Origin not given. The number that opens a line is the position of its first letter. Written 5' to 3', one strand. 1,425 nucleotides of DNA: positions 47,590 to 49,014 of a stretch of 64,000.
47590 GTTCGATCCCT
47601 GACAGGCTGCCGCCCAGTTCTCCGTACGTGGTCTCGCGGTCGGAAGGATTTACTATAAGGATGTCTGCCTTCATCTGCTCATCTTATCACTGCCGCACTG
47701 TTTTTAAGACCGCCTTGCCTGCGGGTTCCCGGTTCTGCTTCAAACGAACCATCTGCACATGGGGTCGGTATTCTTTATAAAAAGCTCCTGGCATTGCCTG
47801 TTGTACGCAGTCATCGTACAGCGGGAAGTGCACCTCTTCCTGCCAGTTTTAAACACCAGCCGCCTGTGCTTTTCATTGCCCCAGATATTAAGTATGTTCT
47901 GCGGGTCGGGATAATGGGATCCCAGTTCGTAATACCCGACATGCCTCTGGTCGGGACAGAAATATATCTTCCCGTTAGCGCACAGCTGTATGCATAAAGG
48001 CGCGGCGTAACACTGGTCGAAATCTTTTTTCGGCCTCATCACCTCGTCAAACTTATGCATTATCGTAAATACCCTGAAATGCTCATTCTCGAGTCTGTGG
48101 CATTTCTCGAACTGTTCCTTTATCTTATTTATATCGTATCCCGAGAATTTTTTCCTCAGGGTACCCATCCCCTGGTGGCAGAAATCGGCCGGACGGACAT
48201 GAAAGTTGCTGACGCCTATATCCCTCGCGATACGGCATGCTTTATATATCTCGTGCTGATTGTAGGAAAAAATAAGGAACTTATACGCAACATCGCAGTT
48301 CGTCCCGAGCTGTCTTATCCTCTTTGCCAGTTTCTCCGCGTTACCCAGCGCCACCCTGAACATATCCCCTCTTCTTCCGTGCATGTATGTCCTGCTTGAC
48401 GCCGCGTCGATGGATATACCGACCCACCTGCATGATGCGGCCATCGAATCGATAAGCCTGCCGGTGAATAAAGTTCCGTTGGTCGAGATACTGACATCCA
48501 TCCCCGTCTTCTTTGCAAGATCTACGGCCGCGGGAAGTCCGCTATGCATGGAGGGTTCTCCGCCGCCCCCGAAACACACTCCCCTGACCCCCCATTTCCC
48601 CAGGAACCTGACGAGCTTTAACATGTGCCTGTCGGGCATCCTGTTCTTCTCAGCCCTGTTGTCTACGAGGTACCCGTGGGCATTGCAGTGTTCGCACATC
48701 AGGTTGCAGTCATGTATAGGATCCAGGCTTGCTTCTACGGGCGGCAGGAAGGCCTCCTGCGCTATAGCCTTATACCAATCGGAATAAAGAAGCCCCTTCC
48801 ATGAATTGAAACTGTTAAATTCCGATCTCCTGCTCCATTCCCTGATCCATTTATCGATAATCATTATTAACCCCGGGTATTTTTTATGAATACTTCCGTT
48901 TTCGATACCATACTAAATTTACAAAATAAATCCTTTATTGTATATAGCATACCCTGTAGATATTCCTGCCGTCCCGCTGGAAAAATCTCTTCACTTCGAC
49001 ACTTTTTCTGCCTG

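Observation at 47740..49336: Lone non-B12 radical SAM with SPASM/twitch-like Cys cluster plus adjacent 133-aa hypothetical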

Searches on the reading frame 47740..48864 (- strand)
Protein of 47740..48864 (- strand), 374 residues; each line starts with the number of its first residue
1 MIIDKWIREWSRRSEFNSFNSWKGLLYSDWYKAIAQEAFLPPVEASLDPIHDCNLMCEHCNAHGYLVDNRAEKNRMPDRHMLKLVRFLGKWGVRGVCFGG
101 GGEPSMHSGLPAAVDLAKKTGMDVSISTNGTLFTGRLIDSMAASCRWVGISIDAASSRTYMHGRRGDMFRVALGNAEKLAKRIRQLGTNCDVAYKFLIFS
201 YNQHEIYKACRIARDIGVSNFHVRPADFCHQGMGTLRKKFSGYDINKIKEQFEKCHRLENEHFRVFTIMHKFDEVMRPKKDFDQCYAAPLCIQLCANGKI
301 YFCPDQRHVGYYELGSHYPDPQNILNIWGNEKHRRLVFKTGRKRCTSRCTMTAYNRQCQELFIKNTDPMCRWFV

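Call 4: search_protein_families(library=pfam, proteins=[window:47740-48864:-], max_evalue=0.1)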
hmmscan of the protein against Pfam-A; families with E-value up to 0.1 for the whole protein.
window:47740-48864:- (374 aa): 2 families
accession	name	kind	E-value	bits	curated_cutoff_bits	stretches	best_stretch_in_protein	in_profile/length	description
PF04055.27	Radical_SAM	-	8.5e-19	68.8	29.5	1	50-185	4-143/166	Radical SAM superfamily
PF13353.11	Fer4_12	-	0.0022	18.7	22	1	50-143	12-99/137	4Fe-4S single cluster domain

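Call 5: search_protein_families(library=ncbifam, proteins=[window:47740-48864:-], max_evalue=0.1)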
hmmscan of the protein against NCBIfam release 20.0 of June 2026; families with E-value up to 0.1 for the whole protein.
window:47740-48864:- (374 aa): 40 families (the best 25 are shown)
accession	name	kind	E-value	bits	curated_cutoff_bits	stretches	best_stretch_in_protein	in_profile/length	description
TIGR04317.1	W_rSAM_matur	equivalog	5.5e-20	71.8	380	1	51-359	12-320/349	tungsten cofactor oxidoreductase radical SAM maturase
NF038283.1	viperin_w_prok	equivalog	1.1e-19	70.7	180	1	51-205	10-169/281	viperin family antiviral radical SAM protein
TIGR02668.1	moaA_archaeal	equivalog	8.3e-14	51.3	325.25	1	51-303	18-265/303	GTP 3',8-cyclase MoaA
TIGR04051.1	rSAM_NirJ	equivalog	5.8e-13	48.5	515.45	1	50-229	9-179/354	heme d1 biosynthesis radical SAM protein NirJ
TIGR04054.1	rSAM_NirJ1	equivalog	1e-12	47.4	650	1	51-210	44-194/387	putative heme d1 biosynthesis radical SAM protein NirJ1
TIGR04546.1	rSAM_ahbC_deAc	equivalog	1.6e-12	46.9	650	1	51-215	47-202/390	12,18-didecarboxysiroheme deacetylase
TIGR04055.1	rSAM_NirJ2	equivalog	2.7e-12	46.8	500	1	51-223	8-171/326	putative heme d1 biosynthesis radical SAM protein NirJ2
TIGR04545.1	rSAM_ahbD_hemeb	equivalog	3.6e-12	46.4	500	1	51-278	8-226/339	heme b synthase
TIGR04251.1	SCM_rSAM_ScmF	equivalog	8.4e-12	45.1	400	1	52-220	13-176/353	SynChlorMet cassette radical SAM/SPASM protein ScmF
TIGR02666.1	moaA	equivalog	1.1e-11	44.3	284.05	1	52-189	19-161/336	GTP 3',8-cyclase MoaA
TIGR04347.1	pseudo_SAM_Halo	equivalog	1.3e-11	44.4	525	1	51-232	46-218/390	TIGR04347 family pseudo-SAM/SPASM protein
NF001199.0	PRK00164.2-1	equivalog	1.3e-11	44.2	231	1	51-285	20-250/308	GTP 3',8-cyclase MoaA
TIGR04303.1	GeoRSP_rSAM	equivalog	2.5e-11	43.7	400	1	52-234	14-183/325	GeoRSP system radical SAM/SPASM protein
TIGR04250.1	SCM_rSAM_ScmE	equivalog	3.8e-11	42.5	400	1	50-228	10-181/358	SynChlorMet cassette radical SAM/SPASM protein ScmE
TIGR04053.2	TIGR04053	equivalog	1.7e-09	37.5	395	1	52-223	17-183/366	TIGR04053 family radical SAM/SPASM domain-containing protein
TIGR04466.1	rSAM_BlsE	equivalog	6.9e-08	32.3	400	1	57-176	10-131/327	cytosylglucuronate decarboxylase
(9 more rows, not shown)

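Call 6: search_solved_structures(query=window:47740-48864:-, max_evalue=1, show_alignments=3)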
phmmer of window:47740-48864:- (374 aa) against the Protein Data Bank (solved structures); distinct sequences matched with E-value up to 1: 6.
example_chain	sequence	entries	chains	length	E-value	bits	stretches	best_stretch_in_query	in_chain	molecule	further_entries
7tol_A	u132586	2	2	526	0.00027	23.2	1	43-228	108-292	glycerol dibiphytanyl glycerol tetraether - macrocyclic archaeol synthase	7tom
7vob_C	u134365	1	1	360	0.00065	22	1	58-174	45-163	Cytosylglucuronate decarboxylase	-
7voc_C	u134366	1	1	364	0.00066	21.9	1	58-174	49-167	Cytosylglucuronate decarboxylase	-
6efn_A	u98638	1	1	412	0.0067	18.6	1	22-181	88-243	Sporulation killing factor maturation protein SkfB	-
8wm2_A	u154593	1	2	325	0.024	16.8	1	48-150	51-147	Fe-S radical SAM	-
3qeg_H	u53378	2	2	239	0.084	15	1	297-330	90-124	Fab fragment of human anti-HIV antibody N12-i2, heavy chain | ANTI-HIV ANTIBODY N12-I2 FAB HEAVY CHAIN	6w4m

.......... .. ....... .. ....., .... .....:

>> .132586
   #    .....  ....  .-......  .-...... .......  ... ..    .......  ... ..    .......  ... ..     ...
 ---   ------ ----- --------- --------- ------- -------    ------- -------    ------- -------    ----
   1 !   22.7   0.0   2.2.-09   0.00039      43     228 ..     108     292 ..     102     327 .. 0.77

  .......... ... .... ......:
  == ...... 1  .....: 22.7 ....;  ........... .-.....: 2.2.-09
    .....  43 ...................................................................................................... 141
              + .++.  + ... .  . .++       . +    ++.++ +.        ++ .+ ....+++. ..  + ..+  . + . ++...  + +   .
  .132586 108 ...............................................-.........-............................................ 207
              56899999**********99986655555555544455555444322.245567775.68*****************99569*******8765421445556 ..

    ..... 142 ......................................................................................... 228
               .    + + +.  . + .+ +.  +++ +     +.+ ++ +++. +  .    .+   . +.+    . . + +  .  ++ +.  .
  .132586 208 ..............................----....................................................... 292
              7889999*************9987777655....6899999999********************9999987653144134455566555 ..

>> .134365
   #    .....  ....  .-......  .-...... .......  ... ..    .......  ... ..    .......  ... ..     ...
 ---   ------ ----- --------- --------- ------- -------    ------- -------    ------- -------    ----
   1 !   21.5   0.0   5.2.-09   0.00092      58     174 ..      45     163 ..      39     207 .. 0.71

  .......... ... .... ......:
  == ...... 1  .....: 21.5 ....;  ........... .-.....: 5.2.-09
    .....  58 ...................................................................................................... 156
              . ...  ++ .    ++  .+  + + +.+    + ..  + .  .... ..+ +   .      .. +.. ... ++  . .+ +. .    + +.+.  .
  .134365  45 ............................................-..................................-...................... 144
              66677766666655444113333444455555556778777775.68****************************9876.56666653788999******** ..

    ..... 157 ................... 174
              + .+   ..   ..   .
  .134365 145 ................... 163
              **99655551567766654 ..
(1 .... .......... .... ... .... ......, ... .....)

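Call 7: find_homologous_proteins(query=window:47740-48864:-)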
Query window:47740-48864:- (374 aa): 323 proteins with E <= 0.001 among 1176 candidates; the best 120 are listed.
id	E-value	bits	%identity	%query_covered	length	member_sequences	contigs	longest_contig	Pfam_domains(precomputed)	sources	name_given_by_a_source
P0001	9.1e-268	906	100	100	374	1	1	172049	PF04055.28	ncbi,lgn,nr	ncbi:MAG: radical SAM protein [Elusimicrobia bacterium]|nr:radical SAM protein [Elusimicrobiota bact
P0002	5.2e-188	643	67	100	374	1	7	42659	PF04055.28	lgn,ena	-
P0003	1.2e-169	583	64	98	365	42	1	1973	PF04055.28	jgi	-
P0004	6.5e-165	567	61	98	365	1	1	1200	PF04055.28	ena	-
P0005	1.6e-164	566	61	98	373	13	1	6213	PF04055.28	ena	-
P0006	1.2e-163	563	63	98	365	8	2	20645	PF04055.28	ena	-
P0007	1.5e-163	562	61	98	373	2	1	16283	PF04055.28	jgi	-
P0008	3.1e-163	561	61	99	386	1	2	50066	PF04055.28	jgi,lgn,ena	-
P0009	6.0e-163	560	61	98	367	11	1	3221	PF04055.28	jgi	jgi:MoaA/NifB/PqqE/SkfB family radical SAM enzyme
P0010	6.5e-163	560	61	98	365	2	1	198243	PF04055.28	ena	-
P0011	1.3e-162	559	61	98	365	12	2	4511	PF04055.28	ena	-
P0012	2.6e-162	558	60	98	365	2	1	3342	PF04055.28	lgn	-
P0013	3.9e-162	558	60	98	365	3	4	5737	PF04055.28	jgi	jgi:MoaA/NifB/PqqE/SkfB family radical SAM enzyme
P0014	6.7e-162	557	61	98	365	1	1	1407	PF04055.28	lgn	-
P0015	1.9e-161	556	60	100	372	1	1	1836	PF04055.28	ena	-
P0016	4.5e-161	554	60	98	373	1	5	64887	PF04055.28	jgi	-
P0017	1.2e-160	553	58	98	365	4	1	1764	PF04055.28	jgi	jgi:GTP 3',8-cyclase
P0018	2.6e-160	552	60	98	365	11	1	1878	PF04055.28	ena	-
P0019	1.7e-159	549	59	98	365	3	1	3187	PF04055.28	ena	-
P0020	8.6e-158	543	58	98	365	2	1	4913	PF04055.28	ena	-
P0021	2.9e-157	542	59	98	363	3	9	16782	PF04055.28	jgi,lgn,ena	-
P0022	6.0e-157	541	60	98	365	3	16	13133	PF04055.28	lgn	-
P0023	7.9e-157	540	60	98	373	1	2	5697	PF04055.28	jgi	jgi:MoaA/NifB/PqqE/SkfB family radical SAM enzyme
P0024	2.9e-156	538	59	97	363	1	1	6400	PF04055.28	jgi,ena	-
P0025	7.9e-156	537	63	92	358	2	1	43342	PF04055.28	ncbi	-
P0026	2.5e-155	535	57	98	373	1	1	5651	PF04055.28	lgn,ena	-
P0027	1.4e-154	533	57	98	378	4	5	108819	PF04055.28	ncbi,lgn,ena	-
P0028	7.6e-154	530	58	98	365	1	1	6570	PF04055.28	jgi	jgi:MoaA/NifB/PqqE/SkfB family radical SAM enzyme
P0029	1.5e-153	529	59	98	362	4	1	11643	PF04055.28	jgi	-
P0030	3.1e-153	528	59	98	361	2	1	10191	PF04055.28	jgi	jgi:MoaA/NifB/PqqE/SkfB family radical SAM enzyme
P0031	3.6e-153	528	58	98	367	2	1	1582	PF04055.28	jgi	jgi:MoaA/NifB/PqqE/SkfB family radical SAM enzyme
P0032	4.0e-153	528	57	98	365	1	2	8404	PF04055.28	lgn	-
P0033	5.3e-153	528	58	98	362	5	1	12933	PF04055.28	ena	-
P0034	7.5e-153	527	58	98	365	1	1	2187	PF04055.28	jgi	jgi:MoaA/NifB/PqqE/SkfB family radical SAM enzyme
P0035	9.7e-153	527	57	98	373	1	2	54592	PF04055.28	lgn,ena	-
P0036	1.2e-152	527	57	98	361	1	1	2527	PF04055.28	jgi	jgi:MoaA/NifB/PqqE/SkfB family radical SAM enzyme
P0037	3.6e-152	525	57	98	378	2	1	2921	PF04055.28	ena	-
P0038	5.7e-152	524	58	97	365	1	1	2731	PF04055.28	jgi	jgi:MoaA/NifB/PqqE/SkfB family radical SAM enzyme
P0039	2.1e-151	522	69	80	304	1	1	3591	PF04055.28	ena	-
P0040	2.5e-151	522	58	98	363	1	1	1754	PF04055.28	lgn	-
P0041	3.5e-151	522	56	98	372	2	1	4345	PF04055.28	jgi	jgi:MoaA/NifB/PqqE/SkfB family radical SAM enzyme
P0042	4.2e-151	521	57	98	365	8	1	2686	PF04055.28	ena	-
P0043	6.3e-151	521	59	98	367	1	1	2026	PF04055.28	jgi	jgi:MoaA/NifB/PqqE/SkfB family radical SAM enzyme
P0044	4.8e-150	518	56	98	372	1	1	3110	PF04055.28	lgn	-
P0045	5.6e-150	518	57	98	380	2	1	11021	PF04055.28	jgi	jgi:MoaA/NifB/PqqE/SkfB family radical SAM enzyme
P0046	6.9e-150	517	57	98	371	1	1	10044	PF04055.28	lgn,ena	-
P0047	9.4e-150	517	58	98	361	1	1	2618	PF04055.28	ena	-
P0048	9.5e-150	517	57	98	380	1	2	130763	PF04055.28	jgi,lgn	jgi:MoaA/NifB/PqqE/SkfB family radical SAM enzyme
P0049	1.0e-149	517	57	98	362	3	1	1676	PF04055.28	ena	-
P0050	1.3e-149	517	57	98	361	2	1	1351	PF04055.28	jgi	jgi:MoaA/NifB/PqqE/SkfB family radical SAM enzyme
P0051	1.4e-149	516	57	98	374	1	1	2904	PF04055.28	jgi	-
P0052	2.3e-149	516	56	98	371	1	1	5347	PF04055.28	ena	-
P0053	3.6e-149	515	63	91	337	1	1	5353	PF04055.28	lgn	-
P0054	3.7e-149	515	58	98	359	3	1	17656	PF04055.28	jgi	jgi:cyclic pyranopterin phosphate synthase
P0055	4.3e-149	515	58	98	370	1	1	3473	PF04055.28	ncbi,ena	-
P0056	4.4e-149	515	56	98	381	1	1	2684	PF04055.28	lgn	-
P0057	1.3e-148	513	57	98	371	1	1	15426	PF04055.28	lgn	-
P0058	2.6e-148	512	57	98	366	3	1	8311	PF04055.28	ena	-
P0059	2.9e-148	512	59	98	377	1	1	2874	PF04055.28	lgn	-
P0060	3.8e-148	512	59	98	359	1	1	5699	PF04055.28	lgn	-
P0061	4.4e-148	512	55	98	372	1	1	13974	PF04055.28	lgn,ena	-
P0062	6.7e-148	511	57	98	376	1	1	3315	PF04055.28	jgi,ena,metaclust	metaclust:\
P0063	9.2e-148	510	57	98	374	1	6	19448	PF04055.28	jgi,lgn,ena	jgi:MoaA/NifB/PqqE/SkfB family radical SAM enzyme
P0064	1.6e-147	510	56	98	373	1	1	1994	PF04055.28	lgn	-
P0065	1.9e-147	509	55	98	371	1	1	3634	PF04055.28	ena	-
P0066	1.9e-147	509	56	98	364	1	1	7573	PF04055.28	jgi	jgi:MoaA/NifB/PqqE/SkfB family radical SAM enzyme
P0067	5.6e-147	508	58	98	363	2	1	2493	PF04055.28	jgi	-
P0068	6.5e-147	508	56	98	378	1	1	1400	PF04055.28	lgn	-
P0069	2.1e-146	506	55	98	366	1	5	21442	PF04055.28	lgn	-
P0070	3.4e-146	505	54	98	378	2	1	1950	PF04055.28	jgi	-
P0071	4.2e-146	505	53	98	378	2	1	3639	PF04055.28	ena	-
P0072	1.2e-145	504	55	98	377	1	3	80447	PF04055.28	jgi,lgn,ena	-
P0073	1.5e-145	503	56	98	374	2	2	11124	PF04055.28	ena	-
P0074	1.8e-145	503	56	98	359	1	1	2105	PF04055.28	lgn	-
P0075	1.8e-145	503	57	98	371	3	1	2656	PF04055.28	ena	-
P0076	1.8e-145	503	57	98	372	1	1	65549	PF04055.28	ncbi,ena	-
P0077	3.5e-145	502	57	98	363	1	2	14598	PF04055.28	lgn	-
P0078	5.4e-145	501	56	98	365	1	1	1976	PF04055.28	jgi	jgi:MoaA/NifB/PqqE/SkfB family radical SAM enzyme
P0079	6.7e-145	501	56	98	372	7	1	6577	PF04055.28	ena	-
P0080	9.9e-145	500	56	100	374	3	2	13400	PF04055.28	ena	-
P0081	2.8e-144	499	58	94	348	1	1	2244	PF04055.28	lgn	-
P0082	2.8e-144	499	56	98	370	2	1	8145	PF04055.28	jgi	jgi:MoaA/NifB/PqqE/SkfB family radical SAM enzyme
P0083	5.4e-144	498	55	98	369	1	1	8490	PF04055.28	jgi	-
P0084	7.2e-144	498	57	98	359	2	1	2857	PF04055.28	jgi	jgi:MoaA/NifB/PqqE/SkfB family radical SAM enzyme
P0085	3.0e-143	496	55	98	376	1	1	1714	PF04055.28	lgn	-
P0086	3.6e-143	495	56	98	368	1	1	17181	PF04055.28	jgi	-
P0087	1.4e-142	493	56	98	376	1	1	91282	PF04055.28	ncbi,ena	-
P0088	2.0e-142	493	55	98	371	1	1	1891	PF04055.28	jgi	jgi:MoaA/NifB/PqqE/SkfB family radical SAM enzyme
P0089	3.4e-142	492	54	98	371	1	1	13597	PF04055.28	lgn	-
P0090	3.8e-142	492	56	98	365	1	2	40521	PF04055.28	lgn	-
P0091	3.8e-142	492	55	98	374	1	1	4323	PF04055.28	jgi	jgi:MoaA/NifB/PqqE/SkfB family radical SAM enzyme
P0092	6.5e-142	491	56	98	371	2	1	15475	PF04055.28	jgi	-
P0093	1.3e-141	490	56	98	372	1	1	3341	PF04055.28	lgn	-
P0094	4.4e-141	488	53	98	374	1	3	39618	PF04055.28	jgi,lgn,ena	-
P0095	5.1e-141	488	53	98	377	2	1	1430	PF04055.28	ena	-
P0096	8.9e-141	487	57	94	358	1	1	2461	PF04055.28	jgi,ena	-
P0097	9.0e-141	487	56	98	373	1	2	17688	PF04055.28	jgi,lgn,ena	jgi:MoaA/NifB/PqqE/SkfB family radical SAM enzyme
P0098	2.2e-140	486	55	98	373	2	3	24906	PF04055.28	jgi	-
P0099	2.9e-140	486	52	98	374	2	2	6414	PF04055.28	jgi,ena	-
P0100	8.2e-140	484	55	98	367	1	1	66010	PF04055.28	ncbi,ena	-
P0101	9.0e-140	484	53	98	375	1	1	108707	PF04055.28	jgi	jgi:MoaA/NifB/PqqE/SkfB family radical SAM enzyme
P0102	1.7e-139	483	54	98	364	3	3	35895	PF04055.28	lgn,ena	-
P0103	1.9e-139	483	53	98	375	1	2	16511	PF04055.28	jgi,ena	-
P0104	3.3e-139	482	57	98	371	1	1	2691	PF04055.28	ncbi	-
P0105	3.5e-139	482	56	98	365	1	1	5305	PF04055.28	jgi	-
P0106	4.2e-139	482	54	98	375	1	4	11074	PF04055.28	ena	-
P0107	5.1e-139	482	54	98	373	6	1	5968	PF04055.28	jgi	jgi:MoaA/NifB/PqqE/SkfB family radical SAM enzyme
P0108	5.4e-139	482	54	98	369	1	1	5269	PF04055.28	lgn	-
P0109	7.9e-139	481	53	98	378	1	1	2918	PF04055.28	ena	-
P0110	9.0e-139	481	55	98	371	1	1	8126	PF04055.28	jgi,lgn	-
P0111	1.1e-138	481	56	94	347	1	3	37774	PF04055.28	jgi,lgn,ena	-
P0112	5.4e-138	478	55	98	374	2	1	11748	PF04055.28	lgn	-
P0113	6.6e-138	478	58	91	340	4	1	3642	PF04055.28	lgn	-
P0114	1.9e-137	477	54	98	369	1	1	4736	PF04055.28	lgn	-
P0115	7.2e-137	475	55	98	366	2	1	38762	PF04055.28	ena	-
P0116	1.1e-136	474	53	98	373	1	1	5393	PF04055.28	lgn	-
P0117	1.3e-136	474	53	98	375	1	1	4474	PF04055.28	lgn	-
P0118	1.7e-136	473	56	97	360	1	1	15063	PF04055.28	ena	-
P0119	3.4e-136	472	52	98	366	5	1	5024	PF04055.28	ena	-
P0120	3.8e-136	472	55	98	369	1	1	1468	PF04055.28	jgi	jgi:MoaA/NifB/PqqE/SkfB family radical SAM enzyme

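Call 9: find_encoding_contigs(protein=P0002, flank=10000, max_places=3)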
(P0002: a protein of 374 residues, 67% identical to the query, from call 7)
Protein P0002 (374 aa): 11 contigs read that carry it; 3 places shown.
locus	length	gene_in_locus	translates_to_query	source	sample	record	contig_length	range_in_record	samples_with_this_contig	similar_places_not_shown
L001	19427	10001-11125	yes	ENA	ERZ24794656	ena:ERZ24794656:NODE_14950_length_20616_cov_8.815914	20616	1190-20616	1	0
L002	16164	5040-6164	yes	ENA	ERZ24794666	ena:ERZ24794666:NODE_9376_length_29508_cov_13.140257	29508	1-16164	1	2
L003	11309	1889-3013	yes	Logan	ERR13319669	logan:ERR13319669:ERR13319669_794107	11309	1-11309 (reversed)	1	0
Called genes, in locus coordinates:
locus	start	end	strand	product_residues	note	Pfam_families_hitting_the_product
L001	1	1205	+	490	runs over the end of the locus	PF02310:B12-binding, PF04055:Radical_SAM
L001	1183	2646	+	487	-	PF02310:B12-binding, PF04055:Radical_SAM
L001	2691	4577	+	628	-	-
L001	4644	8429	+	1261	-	PF13186:SPASM (weak), PF04055:Radical_SAM, PF14559:TPR_19 (weak), PF12895:ANAPC3 (weak), PF13432:TPR_16 (weak), PF13432:TPR_16, PF14559:TPR_19, PF12895:ANAPC3, +46 more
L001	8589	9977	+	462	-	PF04055:Radical_SAM, PF13186:SPASM (weak)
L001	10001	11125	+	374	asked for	PF04055:Radical_SAM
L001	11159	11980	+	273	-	PF00456:Transketolase_N, PF13292:DXP_synthase_N (faint), PF09364:XFP_N (weak), PF00676:E1_dh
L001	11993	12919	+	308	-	PF02779:Transket_pyr, PF02780:Transketolase_C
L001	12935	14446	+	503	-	PF02310:B12-binding, PF04055:Radical_SAM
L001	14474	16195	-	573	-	PF02366:PMT (weak), PF13231:PMT_2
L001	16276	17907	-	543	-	PF13231:PMT_2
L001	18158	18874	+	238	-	PF00535:Glycos_transf_2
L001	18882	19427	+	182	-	?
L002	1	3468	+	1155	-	?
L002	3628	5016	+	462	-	PF04055:Radical_SAM, PF13186:SPASM (weak)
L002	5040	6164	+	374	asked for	PF04055:Radical_SAM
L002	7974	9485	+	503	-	PF02310:B12-binding, PF04055:Radical_SAM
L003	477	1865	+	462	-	PF04055:Radical_SAM, PF13186:SPASM (weak)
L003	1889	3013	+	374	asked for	PF04055:Radical_SAM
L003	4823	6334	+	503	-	PF02310:B12-binding, PF04055:Radical_SAM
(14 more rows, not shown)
